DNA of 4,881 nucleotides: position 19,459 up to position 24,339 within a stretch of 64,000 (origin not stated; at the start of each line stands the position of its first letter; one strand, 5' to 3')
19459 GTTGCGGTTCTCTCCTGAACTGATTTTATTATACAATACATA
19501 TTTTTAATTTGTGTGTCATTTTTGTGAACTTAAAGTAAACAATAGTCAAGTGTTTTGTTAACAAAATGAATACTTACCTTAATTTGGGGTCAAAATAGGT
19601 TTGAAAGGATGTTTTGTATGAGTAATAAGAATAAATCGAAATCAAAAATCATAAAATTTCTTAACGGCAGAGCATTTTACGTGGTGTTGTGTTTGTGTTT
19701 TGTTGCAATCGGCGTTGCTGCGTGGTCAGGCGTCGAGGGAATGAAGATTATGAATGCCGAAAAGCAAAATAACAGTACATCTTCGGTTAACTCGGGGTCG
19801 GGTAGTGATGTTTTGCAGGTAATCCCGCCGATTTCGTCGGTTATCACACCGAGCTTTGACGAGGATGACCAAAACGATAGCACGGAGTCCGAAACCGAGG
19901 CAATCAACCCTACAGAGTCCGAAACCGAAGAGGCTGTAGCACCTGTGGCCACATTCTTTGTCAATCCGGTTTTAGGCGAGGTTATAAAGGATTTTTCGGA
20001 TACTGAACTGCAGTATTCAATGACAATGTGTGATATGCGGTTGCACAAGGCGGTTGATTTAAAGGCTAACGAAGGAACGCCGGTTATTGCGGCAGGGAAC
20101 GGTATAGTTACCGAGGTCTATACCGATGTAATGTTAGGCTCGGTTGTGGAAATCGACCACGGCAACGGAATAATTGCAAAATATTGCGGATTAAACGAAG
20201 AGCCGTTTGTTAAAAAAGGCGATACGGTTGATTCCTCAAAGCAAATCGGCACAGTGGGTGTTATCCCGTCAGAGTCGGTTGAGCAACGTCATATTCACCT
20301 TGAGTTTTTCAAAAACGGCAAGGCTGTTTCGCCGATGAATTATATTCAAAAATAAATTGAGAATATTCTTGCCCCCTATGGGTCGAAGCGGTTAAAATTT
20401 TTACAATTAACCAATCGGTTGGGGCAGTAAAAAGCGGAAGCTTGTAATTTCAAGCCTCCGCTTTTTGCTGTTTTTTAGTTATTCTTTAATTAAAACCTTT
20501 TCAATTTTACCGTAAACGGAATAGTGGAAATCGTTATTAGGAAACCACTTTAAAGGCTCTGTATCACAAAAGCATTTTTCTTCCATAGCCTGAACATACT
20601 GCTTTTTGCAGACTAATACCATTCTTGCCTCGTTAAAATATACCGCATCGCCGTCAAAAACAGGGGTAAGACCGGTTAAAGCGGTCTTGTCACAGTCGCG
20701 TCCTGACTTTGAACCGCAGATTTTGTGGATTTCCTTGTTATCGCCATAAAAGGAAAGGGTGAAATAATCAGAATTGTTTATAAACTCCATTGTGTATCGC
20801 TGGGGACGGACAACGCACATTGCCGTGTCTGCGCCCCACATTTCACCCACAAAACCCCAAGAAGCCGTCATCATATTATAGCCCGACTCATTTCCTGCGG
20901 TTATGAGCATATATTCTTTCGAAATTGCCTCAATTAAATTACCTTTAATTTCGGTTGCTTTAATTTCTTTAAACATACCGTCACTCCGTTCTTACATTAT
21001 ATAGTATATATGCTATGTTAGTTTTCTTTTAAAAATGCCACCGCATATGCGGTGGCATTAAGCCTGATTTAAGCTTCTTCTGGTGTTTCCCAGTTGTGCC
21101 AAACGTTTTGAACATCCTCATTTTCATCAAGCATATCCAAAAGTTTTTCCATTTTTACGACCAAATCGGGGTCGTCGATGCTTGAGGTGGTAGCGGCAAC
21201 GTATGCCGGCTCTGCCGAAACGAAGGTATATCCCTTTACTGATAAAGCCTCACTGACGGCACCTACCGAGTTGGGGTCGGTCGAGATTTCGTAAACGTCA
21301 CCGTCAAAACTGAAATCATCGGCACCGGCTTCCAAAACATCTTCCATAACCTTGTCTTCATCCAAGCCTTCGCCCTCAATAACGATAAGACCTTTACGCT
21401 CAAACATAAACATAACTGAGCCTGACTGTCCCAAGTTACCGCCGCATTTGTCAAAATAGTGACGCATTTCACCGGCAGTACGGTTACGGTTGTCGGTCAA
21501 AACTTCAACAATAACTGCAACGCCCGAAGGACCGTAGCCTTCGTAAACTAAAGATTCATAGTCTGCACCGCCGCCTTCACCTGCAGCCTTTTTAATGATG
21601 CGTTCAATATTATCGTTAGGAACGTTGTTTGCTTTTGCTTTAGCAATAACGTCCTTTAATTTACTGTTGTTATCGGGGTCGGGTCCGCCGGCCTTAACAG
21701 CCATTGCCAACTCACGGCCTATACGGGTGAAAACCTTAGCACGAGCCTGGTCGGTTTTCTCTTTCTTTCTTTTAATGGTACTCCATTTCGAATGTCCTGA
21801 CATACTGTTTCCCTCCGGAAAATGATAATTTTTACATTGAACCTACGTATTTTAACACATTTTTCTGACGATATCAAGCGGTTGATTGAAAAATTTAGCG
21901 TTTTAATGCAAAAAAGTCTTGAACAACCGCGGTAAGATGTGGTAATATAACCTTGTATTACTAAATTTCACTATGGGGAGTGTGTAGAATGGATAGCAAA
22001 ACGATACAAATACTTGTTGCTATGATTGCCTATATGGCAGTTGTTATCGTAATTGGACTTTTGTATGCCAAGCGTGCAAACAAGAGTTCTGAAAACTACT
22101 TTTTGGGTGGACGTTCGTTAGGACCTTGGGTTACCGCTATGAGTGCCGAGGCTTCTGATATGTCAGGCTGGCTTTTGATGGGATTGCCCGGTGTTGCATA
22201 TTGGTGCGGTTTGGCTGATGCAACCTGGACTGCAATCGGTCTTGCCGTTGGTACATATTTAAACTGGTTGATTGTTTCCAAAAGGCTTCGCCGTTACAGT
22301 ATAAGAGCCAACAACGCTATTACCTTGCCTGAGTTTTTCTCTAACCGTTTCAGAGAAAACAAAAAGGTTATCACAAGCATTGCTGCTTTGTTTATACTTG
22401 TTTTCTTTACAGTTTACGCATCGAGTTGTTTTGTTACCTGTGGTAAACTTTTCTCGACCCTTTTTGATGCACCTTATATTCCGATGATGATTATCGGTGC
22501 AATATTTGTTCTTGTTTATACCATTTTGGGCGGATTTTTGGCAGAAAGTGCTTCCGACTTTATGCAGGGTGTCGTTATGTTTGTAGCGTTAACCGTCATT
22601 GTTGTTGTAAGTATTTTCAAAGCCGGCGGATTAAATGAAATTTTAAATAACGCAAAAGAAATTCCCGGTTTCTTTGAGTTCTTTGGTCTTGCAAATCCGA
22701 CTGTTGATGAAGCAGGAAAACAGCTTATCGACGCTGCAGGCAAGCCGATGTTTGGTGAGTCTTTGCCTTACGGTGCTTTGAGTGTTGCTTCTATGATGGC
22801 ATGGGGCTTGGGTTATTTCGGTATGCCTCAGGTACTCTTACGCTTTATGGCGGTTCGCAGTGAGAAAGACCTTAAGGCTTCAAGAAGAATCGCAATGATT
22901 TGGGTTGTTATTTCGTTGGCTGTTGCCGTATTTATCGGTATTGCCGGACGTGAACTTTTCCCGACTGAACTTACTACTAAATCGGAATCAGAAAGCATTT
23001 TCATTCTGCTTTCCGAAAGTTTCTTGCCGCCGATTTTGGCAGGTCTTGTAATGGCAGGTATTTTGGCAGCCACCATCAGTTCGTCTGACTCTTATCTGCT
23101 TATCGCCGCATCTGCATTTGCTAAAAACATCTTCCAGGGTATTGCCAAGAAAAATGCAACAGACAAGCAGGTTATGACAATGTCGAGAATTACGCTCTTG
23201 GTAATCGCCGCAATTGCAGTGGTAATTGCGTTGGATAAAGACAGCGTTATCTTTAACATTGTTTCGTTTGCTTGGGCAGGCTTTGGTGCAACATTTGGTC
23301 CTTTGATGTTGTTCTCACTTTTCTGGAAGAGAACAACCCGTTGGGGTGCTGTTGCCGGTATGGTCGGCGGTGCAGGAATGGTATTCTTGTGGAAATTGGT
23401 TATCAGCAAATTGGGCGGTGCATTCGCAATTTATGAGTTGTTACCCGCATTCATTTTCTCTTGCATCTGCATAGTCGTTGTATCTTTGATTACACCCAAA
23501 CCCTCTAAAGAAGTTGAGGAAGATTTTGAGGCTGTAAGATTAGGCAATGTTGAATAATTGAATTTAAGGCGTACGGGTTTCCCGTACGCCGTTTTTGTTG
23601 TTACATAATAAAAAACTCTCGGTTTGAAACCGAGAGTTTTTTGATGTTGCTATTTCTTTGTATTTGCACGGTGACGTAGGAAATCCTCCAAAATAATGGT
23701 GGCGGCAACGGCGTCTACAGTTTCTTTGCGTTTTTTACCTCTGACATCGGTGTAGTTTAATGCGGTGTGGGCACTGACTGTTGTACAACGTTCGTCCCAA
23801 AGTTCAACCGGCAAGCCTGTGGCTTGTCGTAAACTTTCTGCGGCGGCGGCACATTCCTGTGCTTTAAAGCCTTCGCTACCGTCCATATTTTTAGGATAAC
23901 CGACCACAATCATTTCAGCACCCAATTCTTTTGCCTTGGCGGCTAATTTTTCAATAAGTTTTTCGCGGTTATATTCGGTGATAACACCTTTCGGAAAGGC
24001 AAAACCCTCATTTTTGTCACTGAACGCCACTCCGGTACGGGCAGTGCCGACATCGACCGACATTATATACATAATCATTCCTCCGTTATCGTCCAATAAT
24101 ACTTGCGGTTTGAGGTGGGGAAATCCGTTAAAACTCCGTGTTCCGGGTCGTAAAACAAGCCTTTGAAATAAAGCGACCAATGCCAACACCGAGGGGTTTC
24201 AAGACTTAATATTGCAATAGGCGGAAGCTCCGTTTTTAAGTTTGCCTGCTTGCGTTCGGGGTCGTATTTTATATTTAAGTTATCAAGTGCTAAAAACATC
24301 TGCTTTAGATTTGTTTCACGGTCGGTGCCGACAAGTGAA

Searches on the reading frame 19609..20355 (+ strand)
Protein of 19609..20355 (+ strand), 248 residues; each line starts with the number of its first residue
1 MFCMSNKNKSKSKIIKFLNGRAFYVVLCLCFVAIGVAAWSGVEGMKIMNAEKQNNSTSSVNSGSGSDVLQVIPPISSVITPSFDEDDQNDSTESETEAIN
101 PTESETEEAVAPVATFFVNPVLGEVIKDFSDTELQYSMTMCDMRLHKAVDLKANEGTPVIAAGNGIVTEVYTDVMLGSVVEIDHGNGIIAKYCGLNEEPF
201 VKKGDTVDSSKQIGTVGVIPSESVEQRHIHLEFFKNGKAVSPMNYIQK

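Call 79: search_protein_families(library=pfam, proteins=[window:19609-20355:+], max_evalue=0.00001)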
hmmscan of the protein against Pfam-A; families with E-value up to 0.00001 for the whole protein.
window:19609-20355:+ (248 aa): 1 family
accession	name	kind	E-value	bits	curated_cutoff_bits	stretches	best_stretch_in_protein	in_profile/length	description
PF01551.29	Peptidase_M23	-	1.3e-20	73.8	28.7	1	145-242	2-96/96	Peptidase family M23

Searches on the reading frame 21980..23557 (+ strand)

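Call 79: search_protein_families(library=pfam, proteins=[window:21980-23557:+], max_evalue=0.00001)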
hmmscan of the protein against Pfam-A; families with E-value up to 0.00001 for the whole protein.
window:21980-23557:+ (525 aa): 1 family
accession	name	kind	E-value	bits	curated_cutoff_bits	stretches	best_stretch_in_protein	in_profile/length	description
PF00474.23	SSF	-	1.1e-89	301.5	22.8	1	40-464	1-406/406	Sodium:solute symporter family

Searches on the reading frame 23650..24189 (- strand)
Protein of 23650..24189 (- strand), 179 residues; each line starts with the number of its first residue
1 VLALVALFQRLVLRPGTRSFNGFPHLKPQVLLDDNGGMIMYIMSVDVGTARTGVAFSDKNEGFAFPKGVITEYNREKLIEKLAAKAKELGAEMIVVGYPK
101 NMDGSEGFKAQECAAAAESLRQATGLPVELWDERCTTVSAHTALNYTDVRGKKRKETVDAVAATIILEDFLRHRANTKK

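Call 79: search_protein_families(library=pfam, proteins=[window:23650-24189:-], max_evalue=0.00001)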
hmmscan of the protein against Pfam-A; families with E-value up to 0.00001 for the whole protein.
window:23650-24189:- (179 aa): 1 family
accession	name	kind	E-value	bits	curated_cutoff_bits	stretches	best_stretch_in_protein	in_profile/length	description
PF03652.20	RuvX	-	7.7e-39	133.6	29.2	1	40-172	1-133/134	Holliday junction resolvase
